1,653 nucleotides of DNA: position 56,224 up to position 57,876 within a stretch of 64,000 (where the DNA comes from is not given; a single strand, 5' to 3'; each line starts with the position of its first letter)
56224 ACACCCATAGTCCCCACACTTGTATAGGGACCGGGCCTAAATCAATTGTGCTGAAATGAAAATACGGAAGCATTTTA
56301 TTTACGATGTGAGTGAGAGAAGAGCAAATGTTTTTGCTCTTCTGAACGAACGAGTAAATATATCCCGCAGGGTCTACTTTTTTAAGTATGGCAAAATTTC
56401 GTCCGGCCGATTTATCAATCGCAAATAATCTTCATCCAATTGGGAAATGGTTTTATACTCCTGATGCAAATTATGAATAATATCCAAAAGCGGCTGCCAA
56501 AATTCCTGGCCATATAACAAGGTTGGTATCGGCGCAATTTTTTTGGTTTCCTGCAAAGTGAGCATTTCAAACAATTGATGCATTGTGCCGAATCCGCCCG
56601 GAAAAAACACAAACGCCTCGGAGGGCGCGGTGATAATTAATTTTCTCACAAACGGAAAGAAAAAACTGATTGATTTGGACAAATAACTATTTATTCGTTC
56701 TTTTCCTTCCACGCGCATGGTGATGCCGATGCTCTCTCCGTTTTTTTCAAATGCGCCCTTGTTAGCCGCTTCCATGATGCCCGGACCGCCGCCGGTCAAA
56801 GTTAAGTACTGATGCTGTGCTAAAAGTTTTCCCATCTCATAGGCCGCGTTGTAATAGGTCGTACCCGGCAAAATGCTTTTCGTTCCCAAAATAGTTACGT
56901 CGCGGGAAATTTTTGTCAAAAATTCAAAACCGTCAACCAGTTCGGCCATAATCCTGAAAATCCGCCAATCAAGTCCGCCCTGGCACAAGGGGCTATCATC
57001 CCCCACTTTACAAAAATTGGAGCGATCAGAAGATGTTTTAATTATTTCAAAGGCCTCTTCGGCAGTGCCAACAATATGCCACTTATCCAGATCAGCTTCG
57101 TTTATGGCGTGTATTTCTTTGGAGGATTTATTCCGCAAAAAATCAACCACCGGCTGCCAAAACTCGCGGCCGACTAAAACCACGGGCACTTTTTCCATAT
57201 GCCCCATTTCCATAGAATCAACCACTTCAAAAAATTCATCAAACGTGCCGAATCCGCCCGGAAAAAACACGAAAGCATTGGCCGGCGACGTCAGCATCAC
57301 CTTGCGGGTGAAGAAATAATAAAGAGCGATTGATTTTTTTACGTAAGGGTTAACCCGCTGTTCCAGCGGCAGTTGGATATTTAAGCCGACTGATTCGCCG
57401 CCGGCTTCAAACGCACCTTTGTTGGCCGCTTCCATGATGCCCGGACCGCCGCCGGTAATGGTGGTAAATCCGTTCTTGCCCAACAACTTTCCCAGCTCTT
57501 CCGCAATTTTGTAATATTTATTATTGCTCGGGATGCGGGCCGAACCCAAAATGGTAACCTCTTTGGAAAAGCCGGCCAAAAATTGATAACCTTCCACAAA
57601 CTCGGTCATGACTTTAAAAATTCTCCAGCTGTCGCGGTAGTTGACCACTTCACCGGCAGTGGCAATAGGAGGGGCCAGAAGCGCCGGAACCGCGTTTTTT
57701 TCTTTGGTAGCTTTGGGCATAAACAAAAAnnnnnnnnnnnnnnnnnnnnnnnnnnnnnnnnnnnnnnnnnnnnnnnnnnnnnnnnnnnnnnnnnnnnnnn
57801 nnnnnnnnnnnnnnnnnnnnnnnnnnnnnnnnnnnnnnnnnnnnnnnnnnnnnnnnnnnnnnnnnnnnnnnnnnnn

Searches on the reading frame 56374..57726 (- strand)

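Call 62: search_protein_families(library=pfam, proteins=[window:56374-57726:-], max_evalue=0.001)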
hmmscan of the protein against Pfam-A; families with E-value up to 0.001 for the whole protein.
window:56374-57726:- (450 aa): 3 families
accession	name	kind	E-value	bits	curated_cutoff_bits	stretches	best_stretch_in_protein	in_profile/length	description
PF03641.19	Lysine_decarbox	-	2.3e-56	190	27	2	98-227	1-129/131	Possible lysine decarboxylase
PF18306.6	LDcluster4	-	2.7e-37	128.2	26.3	2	56-169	3-114/151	SLOG cluster4 family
PF02481.21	DNA_processg_A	-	6e-07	29.3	29.6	0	45-114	34-102/212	DNA recombination-mediator protein A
